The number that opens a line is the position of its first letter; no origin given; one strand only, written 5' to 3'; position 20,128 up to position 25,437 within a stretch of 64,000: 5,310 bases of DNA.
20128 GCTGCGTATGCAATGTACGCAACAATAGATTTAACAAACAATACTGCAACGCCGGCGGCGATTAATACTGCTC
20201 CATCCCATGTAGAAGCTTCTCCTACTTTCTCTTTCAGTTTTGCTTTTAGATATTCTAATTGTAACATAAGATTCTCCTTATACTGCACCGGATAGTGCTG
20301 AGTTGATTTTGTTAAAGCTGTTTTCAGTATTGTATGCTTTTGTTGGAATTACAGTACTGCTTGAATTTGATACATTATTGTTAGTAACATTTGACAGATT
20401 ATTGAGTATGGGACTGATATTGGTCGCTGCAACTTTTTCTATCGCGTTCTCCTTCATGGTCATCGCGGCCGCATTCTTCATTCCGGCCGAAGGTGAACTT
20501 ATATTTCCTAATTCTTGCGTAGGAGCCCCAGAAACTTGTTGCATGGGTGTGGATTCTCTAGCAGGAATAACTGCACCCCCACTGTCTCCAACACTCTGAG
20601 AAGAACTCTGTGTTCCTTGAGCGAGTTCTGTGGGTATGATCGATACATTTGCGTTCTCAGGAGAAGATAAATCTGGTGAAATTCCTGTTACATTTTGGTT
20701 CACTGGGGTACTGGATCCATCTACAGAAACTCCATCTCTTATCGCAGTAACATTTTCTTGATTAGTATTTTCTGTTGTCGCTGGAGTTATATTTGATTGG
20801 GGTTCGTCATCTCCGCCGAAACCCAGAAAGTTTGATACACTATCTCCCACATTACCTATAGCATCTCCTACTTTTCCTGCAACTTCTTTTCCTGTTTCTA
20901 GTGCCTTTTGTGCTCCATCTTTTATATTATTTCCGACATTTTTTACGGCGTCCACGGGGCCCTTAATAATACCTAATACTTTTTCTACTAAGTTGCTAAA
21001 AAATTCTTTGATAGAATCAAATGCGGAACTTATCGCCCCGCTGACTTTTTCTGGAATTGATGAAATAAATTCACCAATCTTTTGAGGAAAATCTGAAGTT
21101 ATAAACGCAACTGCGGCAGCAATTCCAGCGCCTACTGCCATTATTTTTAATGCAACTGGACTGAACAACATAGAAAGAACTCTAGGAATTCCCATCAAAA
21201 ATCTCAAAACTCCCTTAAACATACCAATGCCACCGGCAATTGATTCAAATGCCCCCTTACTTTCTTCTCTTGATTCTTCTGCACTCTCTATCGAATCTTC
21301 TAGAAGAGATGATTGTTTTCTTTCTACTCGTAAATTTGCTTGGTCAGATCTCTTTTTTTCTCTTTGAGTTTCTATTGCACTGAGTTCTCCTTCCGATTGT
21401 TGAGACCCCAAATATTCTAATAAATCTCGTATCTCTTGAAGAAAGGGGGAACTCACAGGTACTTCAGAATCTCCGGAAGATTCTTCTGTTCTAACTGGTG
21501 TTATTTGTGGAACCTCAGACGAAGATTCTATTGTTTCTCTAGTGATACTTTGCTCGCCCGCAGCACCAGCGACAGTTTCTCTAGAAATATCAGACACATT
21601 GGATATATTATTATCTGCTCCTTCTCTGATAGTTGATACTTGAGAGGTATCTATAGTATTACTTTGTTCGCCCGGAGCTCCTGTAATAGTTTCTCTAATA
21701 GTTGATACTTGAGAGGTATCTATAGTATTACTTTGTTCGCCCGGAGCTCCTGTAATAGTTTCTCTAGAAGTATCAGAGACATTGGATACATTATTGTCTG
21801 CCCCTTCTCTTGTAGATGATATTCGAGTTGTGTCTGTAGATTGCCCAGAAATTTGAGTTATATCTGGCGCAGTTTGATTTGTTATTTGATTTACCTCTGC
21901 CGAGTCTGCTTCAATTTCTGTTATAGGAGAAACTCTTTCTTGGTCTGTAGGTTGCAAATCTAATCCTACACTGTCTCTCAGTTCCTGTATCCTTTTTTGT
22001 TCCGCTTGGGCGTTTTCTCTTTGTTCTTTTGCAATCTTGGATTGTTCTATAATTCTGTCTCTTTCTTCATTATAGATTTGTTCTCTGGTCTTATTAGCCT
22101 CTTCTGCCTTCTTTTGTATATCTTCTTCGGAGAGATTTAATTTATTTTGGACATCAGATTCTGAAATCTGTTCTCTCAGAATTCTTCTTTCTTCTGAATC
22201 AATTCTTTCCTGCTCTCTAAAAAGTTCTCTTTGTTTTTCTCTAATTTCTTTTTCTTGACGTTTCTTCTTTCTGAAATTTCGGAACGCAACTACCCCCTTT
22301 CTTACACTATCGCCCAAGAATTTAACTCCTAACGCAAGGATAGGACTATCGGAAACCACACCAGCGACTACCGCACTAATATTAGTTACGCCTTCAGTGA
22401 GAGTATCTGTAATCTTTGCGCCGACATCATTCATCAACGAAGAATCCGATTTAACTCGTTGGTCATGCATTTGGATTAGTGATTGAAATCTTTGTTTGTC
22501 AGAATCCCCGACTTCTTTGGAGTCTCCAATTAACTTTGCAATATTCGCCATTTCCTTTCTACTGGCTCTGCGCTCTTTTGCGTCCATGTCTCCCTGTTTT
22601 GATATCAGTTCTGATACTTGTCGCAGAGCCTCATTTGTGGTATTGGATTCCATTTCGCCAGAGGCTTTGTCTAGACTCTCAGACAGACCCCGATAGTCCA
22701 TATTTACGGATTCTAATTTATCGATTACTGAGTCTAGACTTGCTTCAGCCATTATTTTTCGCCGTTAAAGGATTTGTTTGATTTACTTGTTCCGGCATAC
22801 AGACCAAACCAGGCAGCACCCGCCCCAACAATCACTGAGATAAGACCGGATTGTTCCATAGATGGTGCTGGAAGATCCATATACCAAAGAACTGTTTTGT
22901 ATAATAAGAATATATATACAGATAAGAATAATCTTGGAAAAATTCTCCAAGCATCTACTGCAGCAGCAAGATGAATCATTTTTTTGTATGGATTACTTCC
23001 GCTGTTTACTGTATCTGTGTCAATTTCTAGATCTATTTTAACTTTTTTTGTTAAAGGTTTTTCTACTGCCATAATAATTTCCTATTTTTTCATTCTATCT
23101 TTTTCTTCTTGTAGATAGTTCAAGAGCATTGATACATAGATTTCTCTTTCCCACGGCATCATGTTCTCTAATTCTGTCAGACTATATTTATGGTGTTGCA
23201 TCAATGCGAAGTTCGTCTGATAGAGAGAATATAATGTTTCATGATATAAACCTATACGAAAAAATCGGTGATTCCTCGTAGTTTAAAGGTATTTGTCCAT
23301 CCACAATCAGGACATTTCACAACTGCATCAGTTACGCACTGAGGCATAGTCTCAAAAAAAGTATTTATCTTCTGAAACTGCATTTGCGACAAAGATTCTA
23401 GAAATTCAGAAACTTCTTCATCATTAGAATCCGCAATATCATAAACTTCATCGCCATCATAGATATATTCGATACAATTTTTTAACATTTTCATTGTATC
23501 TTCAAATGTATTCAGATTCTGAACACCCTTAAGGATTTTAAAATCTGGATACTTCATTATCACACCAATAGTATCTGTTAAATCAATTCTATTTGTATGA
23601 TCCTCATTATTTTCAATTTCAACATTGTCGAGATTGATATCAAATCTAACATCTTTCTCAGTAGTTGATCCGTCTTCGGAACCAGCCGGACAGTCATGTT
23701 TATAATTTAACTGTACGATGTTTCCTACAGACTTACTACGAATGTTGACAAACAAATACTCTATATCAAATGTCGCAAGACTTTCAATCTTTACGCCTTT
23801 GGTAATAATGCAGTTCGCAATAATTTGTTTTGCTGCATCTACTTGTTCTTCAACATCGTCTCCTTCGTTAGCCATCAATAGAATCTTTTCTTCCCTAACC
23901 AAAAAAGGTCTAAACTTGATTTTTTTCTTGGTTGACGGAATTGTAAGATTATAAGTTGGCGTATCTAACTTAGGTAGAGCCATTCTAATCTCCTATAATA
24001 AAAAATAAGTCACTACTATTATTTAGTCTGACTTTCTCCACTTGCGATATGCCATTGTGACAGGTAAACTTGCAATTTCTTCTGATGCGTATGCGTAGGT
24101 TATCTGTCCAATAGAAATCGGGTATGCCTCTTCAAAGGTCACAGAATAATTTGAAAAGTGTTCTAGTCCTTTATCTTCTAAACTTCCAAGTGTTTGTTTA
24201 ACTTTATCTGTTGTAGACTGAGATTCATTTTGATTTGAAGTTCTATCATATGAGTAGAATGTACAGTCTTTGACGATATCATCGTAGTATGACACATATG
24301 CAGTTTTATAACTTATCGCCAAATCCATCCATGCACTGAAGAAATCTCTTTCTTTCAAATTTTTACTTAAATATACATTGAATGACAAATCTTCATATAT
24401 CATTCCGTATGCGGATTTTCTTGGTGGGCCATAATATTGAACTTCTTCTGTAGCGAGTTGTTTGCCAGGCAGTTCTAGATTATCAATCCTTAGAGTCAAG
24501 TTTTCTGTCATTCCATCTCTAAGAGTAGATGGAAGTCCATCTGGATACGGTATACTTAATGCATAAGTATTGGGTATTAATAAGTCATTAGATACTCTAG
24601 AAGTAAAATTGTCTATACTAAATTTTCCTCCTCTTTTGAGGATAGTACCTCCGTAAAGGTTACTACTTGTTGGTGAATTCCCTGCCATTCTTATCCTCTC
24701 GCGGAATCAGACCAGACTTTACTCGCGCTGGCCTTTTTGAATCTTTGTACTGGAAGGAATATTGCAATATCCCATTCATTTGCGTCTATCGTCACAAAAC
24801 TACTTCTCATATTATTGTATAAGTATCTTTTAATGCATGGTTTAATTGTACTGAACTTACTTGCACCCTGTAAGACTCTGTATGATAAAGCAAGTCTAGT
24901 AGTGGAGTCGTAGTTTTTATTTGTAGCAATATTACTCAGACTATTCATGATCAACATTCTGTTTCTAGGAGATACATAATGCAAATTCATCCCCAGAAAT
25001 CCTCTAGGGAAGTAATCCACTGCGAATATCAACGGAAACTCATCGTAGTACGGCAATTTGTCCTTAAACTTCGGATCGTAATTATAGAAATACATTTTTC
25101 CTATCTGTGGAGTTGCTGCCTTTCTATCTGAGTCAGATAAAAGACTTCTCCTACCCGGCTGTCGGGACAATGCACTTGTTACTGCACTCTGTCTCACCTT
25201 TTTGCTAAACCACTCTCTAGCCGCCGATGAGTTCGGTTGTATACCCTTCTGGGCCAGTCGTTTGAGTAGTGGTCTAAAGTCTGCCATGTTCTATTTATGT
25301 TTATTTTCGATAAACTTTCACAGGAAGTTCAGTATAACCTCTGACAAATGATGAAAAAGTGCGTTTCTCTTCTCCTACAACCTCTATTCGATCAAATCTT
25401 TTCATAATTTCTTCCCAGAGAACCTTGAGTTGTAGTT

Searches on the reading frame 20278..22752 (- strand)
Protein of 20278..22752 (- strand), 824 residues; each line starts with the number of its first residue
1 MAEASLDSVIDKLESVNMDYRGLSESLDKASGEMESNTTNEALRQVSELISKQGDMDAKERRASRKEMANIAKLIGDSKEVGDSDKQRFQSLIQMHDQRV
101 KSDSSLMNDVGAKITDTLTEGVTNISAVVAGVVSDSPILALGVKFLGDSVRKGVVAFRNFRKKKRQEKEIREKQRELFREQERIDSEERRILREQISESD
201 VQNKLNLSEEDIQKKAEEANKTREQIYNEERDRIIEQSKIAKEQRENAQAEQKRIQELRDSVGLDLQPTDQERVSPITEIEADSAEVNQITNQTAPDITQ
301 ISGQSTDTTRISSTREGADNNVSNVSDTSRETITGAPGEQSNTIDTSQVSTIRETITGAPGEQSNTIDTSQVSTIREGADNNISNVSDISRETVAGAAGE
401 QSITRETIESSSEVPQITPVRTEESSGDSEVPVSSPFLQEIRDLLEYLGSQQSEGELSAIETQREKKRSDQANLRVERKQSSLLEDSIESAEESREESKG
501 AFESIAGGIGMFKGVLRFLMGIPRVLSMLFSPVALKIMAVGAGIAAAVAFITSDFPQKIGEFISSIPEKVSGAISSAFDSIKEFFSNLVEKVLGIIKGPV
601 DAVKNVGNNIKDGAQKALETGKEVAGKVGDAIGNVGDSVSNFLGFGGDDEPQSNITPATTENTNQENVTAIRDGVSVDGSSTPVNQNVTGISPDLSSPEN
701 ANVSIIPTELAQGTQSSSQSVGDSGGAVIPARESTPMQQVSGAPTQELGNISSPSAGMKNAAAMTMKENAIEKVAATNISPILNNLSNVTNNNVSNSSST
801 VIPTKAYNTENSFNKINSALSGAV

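Call 6: search_protein_families(library=pfam, proteins=[window:20278-22752:-], max_evalue=0.01)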
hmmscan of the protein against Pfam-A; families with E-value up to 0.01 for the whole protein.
window:20278-22752:- (824 aa): 0 families

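Call 31: search_protein_families(library=phrogs, proteins=[window:20278-22752:-], max_evalue=1)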
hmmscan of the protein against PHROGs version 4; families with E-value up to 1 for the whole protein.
window:20278-22752:- (824 aa): 4 families
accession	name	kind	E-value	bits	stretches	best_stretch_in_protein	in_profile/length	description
phrog_58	-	tail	0.00015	21.2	1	540-748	827-1044/1544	tail length tape measure protein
phrog_4070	-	tail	0.00017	20.9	1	551-633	320-402/989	tail length tape measure protein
phrog_17020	-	unknown function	0.00029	21.1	1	544-632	61-141/353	-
phrog_1859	-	head and packaging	0.092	14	1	108-134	31-59/76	major head protein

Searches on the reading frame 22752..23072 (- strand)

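Call 6: search_protein_families(library=pfam, proteins=[window:22752-23072:-], max_evalue=0.01)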
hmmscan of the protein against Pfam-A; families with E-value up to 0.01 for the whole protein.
window:22752-23072:- (106 aa): 0 families

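Call 31: search_protein_families(library=phrogs, proteins=[window:22752-23072:-], max_evalue=1)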
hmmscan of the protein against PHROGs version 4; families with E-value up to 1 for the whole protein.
window:22752-23072:- (106 aa): 2 families
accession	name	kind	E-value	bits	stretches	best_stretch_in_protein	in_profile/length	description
phrog_10198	-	unknown function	5.5e-23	82.6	1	20-103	84-168/190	-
phrog_9990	-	unknown function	0.082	13.9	1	53-101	16-65/72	-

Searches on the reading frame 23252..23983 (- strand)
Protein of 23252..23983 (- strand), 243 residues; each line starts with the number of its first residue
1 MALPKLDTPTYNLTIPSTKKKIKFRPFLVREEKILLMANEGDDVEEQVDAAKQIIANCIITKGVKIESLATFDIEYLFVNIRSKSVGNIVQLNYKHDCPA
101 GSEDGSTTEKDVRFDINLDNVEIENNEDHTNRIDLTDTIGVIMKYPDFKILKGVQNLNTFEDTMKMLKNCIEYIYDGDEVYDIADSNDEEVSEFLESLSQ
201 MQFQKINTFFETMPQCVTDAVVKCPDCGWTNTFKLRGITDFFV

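Call 6: search_protein_families(library=pfam, proteins=[window:23252-23983:-], max_evalue=0.01)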
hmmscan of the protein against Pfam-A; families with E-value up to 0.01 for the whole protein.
window:23252-23983:- (243 aa): 1 family
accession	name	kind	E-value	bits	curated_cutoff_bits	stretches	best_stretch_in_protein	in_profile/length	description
PF12322.14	T4_baseplate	-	1.5e-64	218.2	24.5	1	9-242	2-218/219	T4 bacteriophage base plate protein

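Call 9: search_dna_similar(query=window:23252-23983:-, collection=phages, mode=protein, max_rows=25)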
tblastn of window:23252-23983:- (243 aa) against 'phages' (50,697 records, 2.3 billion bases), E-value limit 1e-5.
Records with a match: 1706; places in all: 1706; records where one place covers at least 80% of the query: 1702.
Best place of each record, by identity: <60% 1706.
By first word of the organism name: Escherichia 507; Synechococcus 378; Salmonella 187; Vibrio 126; Shigella 78; Cyanophage 61; Klebsiella 47; Aeromonas 39; Enterobacteria 38; Enterobacter 29; and 36 more.
By host as written in the record: - 382; Escherichia coli 223; Synechococcus 107; Synechococcus sp. 38; Escherichia coli O157:H7 32; Salmonella enterica 29; Synechococcus sp. WH7803 28; Escherichia coli B 24; and 340 more.
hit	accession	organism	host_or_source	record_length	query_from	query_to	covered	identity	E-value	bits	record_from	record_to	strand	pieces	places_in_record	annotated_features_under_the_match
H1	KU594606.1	Cyanophage S-RIM32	Synechococcus sp.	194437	1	242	100%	45.7%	4e-56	198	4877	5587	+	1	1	baseplate hub subunit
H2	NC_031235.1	Cyanophage S-RIM32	Synechococcus sp.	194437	1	242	100%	45.7%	4e-56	198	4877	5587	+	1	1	baseplate hub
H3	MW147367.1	Synechococcus phage S-H9-2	Synechococcus sp. WH 8102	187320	1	242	100%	44.3%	8e-54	191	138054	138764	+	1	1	baseplate hub subunit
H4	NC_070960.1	Synechococcus phage S-H9-2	Synechococcus sp. WH 8102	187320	1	242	100%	44.3%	8e-54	191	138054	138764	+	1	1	baseplate hub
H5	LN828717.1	Synechococcus phage S-PM2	-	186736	1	242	100%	44.1%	3e-56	198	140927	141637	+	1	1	gp26: baseplate hub subunit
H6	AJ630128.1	Synechococcus phage S-PM2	Synechococcus sp. SynWH7803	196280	1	242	100%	44.1%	3e-56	198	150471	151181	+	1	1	gp26: baseplate hub subunit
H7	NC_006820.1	Synechococcus phage S-PM2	Synechococcus sp. SynWH7803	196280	1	242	100%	44.1%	3e-56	198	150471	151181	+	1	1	gp26: baseplate hub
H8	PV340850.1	Synechococcus phage Sf-CH1b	Synechococcus sp. WH8102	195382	1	242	100%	43.9%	9e-56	197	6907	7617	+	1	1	baseplate hub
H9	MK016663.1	Synechococcus phage S-H68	Synechococcus sp. LTWRED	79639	1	242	100%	43.3%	3e-56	198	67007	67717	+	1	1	baseplate hub assembly chaperone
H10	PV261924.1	Synechococcus phage RN05-S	Synechococcus sp. MW02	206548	1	242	100%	43.3%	3e-56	198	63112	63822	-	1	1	baseplate protein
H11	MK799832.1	Synechococcus phage S-B05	Synechococcus sp. MW02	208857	1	242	100%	43.3%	3e-56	198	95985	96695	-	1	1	putative baseplate hub subunit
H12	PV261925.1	Synechococcus phage RB11-B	Synechococcus sp. MW02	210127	1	242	100%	43.3%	3e-56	198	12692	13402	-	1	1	baseplate protein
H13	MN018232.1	Synechococcus phage S-B43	Synechococcus sp. MW02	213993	1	242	100%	43.3%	3e-56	198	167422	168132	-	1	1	putative baseplate hub subunit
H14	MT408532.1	Synechococcus phage SynMITS9220M01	Synechococcus sp. MIT S9220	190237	1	243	100%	43.0%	6e-55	194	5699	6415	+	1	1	baseplate hub subunit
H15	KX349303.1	Cyanophage S-RIM14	Synechococcus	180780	1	242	100%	43.1%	2e-52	187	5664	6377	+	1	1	baseplate hub subunit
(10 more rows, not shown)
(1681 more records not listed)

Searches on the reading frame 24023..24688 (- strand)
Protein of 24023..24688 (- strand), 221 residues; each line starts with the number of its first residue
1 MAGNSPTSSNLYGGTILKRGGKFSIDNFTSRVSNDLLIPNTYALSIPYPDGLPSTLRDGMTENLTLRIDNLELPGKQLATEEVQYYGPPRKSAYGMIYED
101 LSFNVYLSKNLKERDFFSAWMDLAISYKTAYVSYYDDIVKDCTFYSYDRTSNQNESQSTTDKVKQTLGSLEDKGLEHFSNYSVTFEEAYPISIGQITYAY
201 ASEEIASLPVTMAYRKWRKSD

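Call 6: search_protein_families(library=pfam, proteins=[window:24023-24688:-], max_evalue=0.01)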
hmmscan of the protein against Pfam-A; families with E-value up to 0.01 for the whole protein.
window:24023-24688:- (221 aa): 0 families

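Call 31: search_protein_families(library=phrogs, proteins=[window:24023-24688:-], max_evalue=1)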
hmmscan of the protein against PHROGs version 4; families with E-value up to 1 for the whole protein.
window:24023-24688:- (221 aa): 2 families
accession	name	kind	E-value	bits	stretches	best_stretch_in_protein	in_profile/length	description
phrog_45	-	tail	9.6e-33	114.8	1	22-218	75-253/350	tail tube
phrog_3629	-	tail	1.4e-10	41.9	1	62-168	74-180/313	tail tube protein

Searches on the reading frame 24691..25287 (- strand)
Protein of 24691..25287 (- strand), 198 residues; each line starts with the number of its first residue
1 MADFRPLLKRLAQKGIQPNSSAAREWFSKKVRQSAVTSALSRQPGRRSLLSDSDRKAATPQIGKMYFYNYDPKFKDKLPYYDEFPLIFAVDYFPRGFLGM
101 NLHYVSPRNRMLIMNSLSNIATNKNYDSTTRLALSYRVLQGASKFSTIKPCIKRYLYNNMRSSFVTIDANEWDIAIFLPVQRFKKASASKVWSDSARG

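Call 6: search_protein_families(library=pfam, proteins=[window:24691-25287:-], max_evalue=0.01)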
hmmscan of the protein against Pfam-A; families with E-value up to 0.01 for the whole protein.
window:24691-25287:- (198 aa): 0 families

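Call 20: find_related_loci(query=window:24691-25287:-, collection=viral_contigs, flank=4000)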
Query window:24691-25287:- (198 aa) in viral_contigs; peptide patterns used: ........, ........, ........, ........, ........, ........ (x = any residue, [..] = any of these).
103 stretches matched a pattern; 86 encode a relative of the query (tblastn E <= 1e-3); the best 80 are kept; 80 distinct loci.
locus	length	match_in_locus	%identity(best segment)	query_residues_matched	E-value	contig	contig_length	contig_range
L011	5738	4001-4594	99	1-198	4e-132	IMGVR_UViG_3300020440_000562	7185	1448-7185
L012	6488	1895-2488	95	1-198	3e-128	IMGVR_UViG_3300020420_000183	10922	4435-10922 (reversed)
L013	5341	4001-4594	94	1-198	6e-127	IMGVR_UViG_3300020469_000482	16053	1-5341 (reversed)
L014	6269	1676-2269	93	1-198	3e-125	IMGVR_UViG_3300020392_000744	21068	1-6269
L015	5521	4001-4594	92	1-198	1e-123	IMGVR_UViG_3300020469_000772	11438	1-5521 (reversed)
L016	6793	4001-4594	91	1-198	1e-123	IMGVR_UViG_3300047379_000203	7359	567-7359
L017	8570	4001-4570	77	1-197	4e-104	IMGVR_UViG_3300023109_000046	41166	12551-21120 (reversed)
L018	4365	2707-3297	65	1-197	4e-89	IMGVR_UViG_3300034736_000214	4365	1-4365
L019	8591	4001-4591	65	1-197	5e-89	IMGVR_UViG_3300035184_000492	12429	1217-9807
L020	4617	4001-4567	63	1-197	3e-86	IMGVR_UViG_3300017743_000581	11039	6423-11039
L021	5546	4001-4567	63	1-197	3e-86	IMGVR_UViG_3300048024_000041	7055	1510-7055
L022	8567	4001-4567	63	1-197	3e-86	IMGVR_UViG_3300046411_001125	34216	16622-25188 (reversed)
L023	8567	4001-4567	63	1-197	3e-86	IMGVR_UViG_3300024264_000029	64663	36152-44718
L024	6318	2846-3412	63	1-197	3e-86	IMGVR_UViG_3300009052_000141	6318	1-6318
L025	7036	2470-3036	63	1-197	3e-86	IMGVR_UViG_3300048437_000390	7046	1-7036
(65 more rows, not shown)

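Call 31: search_protein_families(library=phrogs, proteins=[window:24691-25287:-], max_evalue=1)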
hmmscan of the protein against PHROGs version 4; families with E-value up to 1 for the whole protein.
window:24691-25287:- (198 aa): 2 families
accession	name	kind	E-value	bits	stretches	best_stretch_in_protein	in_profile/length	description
phrog_429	-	DNA, RNA and nucleotide metabolism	1.7e-54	185.8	1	15-196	35-204/210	DNA end protector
phrog_19664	-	unknown function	0.021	15.8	1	120-191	61-132/172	-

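Call 92: search_dna_similar(query=window:24691-25287:-, collection=phages, mode=protein, max_rows=12)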
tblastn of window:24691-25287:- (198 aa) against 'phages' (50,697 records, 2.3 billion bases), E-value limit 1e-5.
Records with a match: 2007; places in all: 2008; records where one place covers at least 80% of the query: 1297.
Best place of each record, by identity: <60% 2007.
By first word of the organism name: Escherichia 636; Klebsiella 320; Salmonella 193; Vibrio 127; Shigella 90; Aeromonas 80; Acinetobacter 71; Synechococcus 59; Enterobacter 59; Enterobacteria 48; and 51 more.
By host as written in the record: - 281; Escherichia coli 271; Klebsiella pneumoniae 110; Escherichia coli O157:H7 35; Salmonella enterica 30; Aeromonas salmonicida 28; Escherichia coli B 28; Escherichia coli str. K-12 substr. MG1655 22; and 501 more.
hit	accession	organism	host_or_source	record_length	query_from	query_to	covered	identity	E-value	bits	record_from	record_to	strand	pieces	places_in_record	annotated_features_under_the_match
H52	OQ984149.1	Phage C48C1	-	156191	15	198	93%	43.8%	1e-42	157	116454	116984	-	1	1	DNA end protector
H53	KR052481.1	Sinorhizobium phage phiM19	Sinorhizobium meliloti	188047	4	197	98%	40.8%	4e-43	159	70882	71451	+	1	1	putative DNA end protector protein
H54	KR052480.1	Sinorhizobium phage phiM7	Sinorhizobium meliloti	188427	4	197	98%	40.8%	4e-43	159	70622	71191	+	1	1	putative DNA end protector protein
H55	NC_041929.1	Sinorhizobium phage phiM7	Sinorhizobium meliloti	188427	4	197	98%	40.8%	4e-43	159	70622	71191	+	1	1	DNA end protector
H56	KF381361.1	Sinorhizobium phage phiM12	Sinorhizobium meliloti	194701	4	197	98%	40.8%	4e-43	159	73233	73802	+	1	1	putative DNA end protector protein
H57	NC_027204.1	Sinorhizobium phage phiM12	Sinorhizobium meliloti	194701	4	197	98%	40.8%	4e-43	159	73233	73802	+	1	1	DNA end protector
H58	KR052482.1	Sinorhizobium phage phiN3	Sinorhizobium meliloti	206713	4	197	98%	40.8%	4e-43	159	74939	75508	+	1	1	DNA end protector protein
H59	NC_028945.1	Sinorhizobium phage phiN3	Sinorhizobium meliloti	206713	4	197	98%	40.8%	4e-43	159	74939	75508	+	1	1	DNA end protector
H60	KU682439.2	Stenotrophomonas phage vB_SmaS-DLP_6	Stenotrophomonas maltophilia D1571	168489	4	196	97%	40.6%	2e-39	148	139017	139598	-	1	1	DNA end protector protein | head completion protein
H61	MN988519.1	Rhizobium phage RHph_I1_18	Rhizobium phaseoli I1_18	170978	24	196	87%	42.5%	3e-40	150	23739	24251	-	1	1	DNA end protector protein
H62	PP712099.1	Pseudoalteromonas phage vB_Psh_XG4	Pseudoalteromonas shioyasakiensis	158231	14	195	92%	37.7%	2e-28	116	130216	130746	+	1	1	record has no annotation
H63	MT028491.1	Ochrobactrum phage vB_OspM_OC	Ochrobactrum sp. POC9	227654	26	198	87%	37.9%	8e-33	129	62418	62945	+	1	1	DNA end protector protein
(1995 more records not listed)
